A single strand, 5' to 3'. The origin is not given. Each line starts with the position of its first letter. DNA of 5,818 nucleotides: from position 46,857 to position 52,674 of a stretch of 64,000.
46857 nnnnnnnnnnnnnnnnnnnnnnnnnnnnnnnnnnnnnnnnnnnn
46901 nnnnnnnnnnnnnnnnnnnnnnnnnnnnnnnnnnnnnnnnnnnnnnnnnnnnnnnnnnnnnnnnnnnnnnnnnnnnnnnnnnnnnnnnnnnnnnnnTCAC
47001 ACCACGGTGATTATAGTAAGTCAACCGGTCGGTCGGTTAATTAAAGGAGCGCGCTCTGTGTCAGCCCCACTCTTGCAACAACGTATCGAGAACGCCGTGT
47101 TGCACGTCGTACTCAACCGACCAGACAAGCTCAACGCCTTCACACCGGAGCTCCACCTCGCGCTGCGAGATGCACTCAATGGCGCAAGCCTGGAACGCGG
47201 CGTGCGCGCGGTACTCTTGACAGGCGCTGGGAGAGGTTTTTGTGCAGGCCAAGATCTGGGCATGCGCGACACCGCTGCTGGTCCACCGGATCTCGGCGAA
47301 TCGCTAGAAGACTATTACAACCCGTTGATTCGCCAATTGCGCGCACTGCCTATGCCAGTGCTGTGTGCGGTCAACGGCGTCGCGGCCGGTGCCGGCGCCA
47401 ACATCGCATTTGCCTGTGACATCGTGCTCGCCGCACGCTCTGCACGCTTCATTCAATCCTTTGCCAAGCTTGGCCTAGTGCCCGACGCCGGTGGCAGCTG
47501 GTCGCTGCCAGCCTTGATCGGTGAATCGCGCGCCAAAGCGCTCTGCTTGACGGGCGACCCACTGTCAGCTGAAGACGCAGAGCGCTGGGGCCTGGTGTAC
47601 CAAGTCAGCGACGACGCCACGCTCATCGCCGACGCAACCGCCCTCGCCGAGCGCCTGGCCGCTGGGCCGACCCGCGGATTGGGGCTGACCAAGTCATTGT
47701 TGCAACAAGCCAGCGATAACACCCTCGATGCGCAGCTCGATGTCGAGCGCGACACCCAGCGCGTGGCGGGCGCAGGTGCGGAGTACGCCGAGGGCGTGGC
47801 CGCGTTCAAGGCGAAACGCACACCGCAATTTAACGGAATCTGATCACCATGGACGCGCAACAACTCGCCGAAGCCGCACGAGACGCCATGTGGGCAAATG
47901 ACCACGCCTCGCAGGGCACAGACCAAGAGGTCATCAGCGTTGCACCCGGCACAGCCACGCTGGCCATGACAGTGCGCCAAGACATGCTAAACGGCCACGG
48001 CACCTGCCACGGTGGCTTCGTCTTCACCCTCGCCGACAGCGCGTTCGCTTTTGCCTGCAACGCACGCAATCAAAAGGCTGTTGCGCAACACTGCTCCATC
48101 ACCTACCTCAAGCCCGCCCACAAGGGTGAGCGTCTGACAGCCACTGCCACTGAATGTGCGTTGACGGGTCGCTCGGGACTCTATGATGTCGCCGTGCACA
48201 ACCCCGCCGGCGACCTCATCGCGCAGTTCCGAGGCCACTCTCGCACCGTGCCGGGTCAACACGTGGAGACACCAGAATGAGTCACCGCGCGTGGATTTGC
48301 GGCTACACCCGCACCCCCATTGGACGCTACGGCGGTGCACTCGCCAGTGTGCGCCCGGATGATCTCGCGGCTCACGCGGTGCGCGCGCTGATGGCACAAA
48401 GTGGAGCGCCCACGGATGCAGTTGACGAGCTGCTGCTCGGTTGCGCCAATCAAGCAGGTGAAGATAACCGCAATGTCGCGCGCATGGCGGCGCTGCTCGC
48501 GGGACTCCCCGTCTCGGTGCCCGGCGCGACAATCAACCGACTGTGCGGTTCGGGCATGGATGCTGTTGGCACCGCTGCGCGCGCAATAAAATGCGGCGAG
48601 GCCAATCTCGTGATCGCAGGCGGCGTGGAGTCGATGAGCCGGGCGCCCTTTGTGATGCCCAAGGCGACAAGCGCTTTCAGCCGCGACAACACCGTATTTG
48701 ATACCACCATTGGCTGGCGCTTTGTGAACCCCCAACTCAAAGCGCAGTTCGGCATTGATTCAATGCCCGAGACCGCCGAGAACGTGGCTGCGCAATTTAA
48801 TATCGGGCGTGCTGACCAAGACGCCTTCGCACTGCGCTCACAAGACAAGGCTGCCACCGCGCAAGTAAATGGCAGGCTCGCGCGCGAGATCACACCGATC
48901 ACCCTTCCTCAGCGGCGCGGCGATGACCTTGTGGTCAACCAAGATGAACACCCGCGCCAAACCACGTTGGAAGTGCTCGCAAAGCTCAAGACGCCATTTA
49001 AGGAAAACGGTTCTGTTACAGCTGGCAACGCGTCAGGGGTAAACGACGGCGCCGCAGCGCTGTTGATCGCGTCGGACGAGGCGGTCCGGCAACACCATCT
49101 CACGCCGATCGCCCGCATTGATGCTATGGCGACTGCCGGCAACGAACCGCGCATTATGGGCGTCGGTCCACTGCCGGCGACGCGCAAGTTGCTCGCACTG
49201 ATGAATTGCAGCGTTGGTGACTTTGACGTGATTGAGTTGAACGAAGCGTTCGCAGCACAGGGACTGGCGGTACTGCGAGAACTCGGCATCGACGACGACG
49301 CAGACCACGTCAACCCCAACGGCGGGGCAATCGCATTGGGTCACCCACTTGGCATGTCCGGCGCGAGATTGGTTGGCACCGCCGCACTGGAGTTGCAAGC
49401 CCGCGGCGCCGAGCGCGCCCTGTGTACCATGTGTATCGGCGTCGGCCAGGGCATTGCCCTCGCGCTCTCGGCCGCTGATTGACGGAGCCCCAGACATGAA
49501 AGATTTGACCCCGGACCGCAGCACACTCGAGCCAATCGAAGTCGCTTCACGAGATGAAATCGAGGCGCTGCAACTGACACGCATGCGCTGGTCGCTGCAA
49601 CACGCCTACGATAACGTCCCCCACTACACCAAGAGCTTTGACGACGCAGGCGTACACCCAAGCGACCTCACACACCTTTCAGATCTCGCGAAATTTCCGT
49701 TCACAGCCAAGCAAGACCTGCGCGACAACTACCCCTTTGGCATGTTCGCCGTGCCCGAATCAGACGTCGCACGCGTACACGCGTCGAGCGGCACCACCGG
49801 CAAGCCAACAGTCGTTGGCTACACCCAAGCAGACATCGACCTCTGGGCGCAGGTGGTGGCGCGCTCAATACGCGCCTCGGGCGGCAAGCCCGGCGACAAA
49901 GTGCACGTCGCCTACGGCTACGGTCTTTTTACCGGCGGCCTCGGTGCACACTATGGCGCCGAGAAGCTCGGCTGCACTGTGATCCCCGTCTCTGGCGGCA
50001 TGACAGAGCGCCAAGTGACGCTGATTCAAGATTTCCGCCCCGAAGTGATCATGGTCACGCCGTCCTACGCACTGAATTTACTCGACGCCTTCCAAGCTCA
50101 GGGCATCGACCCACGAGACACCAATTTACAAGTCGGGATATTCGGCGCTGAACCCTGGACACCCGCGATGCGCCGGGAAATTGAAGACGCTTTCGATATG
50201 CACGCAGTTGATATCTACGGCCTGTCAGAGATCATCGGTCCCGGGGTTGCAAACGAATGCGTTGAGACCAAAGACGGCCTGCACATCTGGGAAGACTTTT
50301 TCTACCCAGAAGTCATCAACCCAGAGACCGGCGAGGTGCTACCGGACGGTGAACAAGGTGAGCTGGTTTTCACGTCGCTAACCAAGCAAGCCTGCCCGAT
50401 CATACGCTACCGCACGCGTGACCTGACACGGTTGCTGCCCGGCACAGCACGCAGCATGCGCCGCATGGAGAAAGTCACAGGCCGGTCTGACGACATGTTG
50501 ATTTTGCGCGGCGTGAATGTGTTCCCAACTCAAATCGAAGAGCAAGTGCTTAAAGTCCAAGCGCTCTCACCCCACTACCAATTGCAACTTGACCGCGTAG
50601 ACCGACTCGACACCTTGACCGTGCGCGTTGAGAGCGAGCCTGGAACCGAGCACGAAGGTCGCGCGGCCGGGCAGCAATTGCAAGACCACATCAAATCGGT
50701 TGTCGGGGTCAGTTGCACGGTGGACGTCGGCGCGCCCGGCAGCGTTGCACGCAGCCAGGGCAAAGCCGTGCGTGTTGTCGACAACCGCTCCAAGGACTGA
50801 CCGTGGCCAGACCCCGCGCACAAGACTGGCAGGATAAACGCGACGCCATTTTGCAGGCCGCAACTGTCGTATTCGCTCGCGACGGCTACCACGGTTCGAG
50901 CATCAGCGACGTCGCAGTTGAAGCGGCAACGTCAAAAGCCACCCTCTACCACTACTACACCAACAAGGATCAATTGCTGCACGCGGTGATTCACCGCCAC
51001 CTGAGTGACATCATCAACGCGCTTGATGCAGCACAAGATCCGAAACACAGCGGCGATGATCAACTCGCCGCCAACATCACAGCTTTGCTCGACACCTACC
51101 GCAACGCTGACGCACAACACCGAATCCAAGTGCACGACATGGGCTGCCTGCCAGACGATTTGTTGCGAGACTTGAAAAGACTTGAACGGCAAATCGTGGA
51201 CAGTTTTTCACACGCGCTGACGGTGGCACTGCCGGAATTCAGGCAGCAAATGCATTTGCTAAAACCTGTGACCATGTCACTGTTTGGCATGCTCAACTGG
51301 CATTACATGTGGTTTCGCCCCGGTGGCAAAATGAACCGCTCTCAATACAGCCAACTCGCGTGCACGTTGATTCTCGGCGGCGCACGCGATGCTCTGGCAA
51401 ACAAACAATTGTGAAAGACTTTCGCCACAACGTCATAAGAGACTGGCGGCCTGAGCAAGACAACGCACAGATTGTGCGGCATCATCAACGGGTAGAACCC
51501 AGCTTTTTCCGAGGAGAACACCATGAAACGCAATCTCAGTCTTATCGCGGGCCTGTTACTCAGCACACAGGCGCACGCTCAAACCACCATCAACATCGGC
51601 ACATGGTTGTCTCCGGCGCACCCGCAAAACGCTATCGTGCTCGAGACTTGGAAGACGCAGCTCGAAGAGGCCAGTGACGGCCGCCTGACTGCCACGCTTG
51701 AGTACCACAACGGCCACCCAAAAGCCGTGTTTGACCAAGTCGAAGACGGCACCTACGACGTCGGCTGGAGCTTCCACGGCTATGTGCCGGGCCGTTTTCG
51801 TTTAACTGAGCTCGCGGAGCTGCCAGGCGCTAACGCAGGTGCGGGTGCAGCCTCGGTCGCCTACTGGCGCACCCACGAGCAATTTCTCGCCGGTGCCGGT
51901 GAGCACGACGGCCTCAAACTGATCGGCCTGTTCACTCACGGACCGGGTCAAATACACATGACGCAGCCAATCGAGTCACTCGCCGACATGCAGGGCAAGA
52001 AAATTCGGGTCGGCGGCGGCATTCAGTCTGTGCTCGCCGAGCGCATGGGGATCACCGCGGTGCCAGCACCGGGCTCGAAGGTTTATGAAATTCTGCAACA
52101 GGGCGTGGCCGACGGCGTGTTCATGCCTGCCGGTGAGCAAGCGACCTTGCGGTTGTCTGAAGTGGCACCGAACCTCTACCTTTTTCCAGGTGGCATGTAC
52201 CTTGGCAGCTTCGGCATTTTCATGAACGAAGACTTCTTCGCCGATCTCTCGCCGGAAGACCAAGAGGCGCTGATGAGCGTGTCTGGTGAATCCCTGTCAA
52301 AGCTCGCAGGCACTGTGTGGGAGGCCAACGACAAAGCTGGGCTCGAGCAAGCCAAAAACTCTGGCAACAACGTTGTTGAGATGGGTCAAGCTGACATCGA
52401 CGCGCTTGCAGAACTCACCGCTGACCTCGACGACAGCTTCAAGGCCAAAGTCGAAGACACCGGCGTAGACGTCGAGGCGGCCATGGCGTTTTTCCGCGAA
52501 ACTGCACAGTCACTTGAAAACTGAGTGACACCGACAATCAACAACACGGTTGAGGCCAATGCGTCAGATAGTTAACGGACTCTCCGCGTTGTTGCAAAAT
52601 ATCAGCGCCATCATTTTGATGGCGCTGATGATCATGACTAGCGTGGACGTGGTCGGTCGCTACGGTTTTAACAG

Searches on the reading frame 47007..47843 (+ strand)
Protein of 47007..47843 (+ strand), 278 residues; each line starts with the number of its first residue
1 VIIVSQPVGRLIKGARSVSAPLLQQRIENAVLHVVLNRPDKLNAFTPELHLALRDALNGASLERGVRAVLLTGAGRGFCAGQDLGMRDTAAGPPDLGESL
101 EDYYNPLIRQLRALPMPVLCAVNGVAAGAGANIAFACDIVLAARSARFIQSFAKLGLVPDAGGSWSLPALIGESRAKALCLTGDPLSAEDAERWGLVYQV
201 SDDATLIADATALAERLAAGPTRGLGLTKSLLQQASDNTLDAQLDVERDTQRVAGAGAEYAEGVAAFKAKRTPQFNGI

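Call 43: search_protein_families(library=pfam, proteins=[window:47007-47843:+], max_evalue=0.0001)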
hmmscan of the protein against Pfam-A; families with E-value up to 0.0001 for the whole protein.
window:47007-47843:+ (278 aa): 2 families
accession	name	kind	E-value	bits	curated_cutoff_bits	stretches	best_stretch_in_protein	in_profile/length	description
PF00378.25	ECH_1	-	2.8e-57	194.4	27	1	27-276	2-249/251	Enoyl-CoA hydratase/isomerase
PF16113.10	ECH_2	-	9.6e-27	94.8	27.2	1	33-239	3-206/335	Enoyl-CoA hydratase/isomerase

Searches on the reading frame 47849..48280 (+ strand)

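Call 43: search_protein_families(library=pfam, proteins=[window:47849-48280:+], max_evalue=0.0001)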
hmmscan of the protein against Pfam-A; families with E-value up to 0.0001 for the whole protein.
window:47849-48280:+ (143 aa): 2 families
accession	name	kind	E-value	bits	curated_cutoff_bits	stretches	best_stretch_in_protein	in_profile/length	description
PF03061.28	4HBT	-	4.2e-14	53.1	20.6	1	50-124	1-78/79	Thioesterase superfamily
PF14539.12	DUF4442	-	5e-05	23.9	25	1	27-116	22-113/132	Domain of unknown function (DUF4442)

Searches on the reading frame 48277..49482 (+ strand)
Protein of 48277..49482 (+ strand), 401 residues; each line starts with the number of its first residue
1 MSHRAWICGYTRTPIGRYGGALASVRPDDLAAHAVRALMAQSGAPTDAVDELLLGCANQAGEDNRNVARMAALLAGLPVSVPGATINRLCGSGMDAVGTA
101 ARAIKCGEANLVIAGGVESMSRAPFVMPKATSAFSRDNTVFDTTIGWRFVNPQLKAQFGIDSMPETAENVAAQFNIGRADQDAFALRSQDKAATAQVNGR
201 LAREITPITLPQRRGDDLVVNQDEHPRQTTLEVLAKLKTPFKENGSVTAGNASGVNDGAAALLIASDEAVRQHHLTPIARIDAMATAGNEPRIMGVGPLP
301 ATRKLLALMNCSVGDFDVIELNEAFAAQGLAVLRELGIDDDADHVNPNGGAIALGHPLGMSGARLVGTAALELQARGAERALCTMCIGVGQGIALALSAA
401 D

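Call 43: search_protein_families(library=pfam, proteins=[window:48277-49482:+], max_evalue=0.0001)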
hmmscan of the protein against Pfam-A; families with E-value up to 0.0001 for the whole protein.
window:48277-49482:+ (401 aa): 3 families
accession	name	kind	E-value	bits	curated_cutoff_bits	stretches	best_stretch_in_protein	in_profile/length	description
PF00108.29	Thiolase_N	-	4.7e-76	256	26.4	1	7-267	3-259/260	Thiolase, N-terminal domain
PF02803.24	Thiolase_C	-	6.3e-41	139.3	27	1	275-397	1-121/123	Thiolase, C-terminal domain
PF00109.32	ketoacyl-synt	-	8.9e-05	22.6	20.8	0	89-137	173-222/252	Beta-ketoacyl synthase, N-terminal domain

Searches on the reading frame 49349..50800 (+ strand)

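Call 43: search_protein_families(library=pfam, proteins=[window:49349-50800:+], max_evalue=0.0001)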
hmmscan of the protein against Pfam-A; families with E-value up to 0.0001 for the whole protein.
window:49349-50800:+ (483 aa): 2 families
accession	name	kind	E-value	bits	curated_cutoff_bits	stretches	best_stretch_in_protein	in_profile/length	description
PF14535.12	AMP-binding_C_2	-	4.5e-25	88.2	25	1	388-480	1-96/96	AMP-binding enzyme C-terminal domain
PF00501.34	AMP-binding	-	1.7e-18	67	29.9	1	133-342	157-375/384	AMP-binding enzyme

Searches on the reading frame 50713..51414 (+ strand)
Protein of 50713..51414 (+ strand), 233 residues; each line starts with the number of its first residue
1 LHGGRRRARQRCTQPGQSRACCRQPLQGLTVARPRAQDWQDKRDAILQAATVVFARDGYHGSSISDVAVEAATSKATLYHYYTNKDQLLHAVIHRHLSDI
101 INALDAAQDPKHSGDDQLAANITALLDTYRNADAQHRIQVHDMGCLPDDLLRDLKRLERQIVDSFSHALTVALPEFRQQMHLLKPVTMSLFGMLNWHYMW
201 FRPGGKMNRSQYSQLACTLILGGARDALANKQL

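Call 44: search_protein_families(library=pfam, proteins=[window:50713-51414:+], max_evalue=0.0001)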
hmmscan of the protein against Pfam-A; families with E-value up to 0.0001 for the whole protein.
window:50713-51414:+ (233 aa): 2 families
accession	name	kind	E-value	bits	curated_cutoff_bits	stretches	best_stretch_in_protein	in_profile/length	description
PF00440.29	TetR_N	-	4.1e-15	55.7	24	1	46-92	1-47/47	Bacterial regulatory proteins, tetR family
PF17932.6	TetR_C_24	-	1e-14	55.2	26.4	1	113-223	3-113/114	Tetracyclin repressor-like, C-terminal domain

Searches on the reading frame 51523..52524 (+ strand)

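Call 44: search_protein_families(library=pfam, proteins=[window:51523-52524:+], max_evalue=0.0001)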
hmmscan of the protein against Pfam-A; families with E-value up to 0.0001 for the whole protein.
window:51523-52524:+ (333 aa): 1 family
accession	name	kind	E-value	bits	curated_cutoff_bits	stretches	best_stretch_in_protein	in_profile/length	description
PF03480.18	DctP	-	5.4e-29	101.9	23.4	1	27-302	3-278/286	Bacterial extracellular solute-binding protein, family 7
